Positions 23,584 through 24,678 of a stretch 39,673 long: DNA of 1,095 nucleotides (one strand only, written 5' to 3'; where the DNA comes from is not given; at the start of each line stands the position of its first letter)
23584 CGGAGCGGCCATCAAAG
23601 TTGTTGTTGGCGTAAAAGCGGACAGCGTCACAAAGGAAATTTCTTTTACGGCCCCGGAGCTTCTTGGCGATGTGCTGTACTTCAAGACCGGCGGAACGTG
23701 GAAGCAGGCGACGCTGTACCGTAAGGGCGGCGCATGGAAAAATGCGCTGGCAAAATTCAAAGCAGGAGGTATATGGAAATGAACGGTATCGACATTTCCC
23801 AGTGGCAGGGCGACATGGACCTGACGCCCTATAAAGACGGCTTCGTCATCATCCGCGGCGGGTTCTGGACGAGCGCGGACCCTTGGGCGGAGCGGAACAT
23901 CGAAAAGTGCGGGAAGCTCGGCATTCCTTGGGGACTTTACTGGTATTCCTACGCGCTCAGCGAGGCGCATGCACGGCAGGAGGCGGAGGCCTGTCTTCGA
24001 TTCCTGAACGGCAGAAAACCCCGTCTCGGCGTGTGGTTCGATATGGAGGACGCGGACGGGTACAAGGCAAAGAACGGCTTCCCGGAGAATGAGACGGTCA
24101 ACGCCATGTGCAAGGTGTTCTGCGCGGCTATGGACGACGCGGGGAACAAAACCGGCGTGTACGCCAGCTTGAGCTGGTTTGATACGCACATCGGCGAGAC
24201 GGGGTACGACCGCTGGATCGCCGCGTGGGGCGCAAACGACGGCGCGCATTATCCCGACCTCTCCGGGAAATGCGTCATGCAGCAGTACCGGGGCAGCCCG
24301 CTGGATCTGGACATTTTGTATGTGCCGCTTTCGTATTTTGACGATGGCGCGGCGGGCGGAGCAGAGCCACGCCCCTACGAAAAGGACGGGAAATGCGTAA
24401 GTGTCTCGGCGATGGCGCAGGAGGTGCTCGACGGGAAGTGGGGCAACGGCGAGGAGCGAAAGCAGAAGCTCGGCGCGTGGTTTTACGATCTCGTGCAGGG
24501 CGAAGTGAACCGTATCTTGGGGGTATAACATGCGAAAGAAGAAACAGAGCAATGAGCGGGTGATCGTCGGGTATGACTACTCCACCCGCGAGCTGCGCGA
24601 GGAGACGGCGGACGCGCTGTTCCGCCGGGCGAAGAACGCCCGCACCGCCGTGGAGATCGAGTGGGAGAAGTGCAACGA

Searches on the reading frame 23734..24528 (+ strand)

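Call 108: search_protein_families(library=pfam, proteins=[window:23734-24528:+], max_evalue=0.001)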
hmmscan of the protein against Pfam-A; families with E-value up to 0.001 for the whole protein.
window:23734-24528:+ (264 aa): 2 families
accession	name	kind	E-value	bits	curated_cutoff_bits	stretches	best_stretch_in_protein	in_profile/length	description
PF01183.26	Glyco_hydro_25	-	6.2e-13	49.9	27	1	19-186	1-172/180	Glycosyl hydrolases family 25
PF08230.16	CW_7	-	1.6e-12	47.4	25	1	226-262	2-40/40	CW_7 repeat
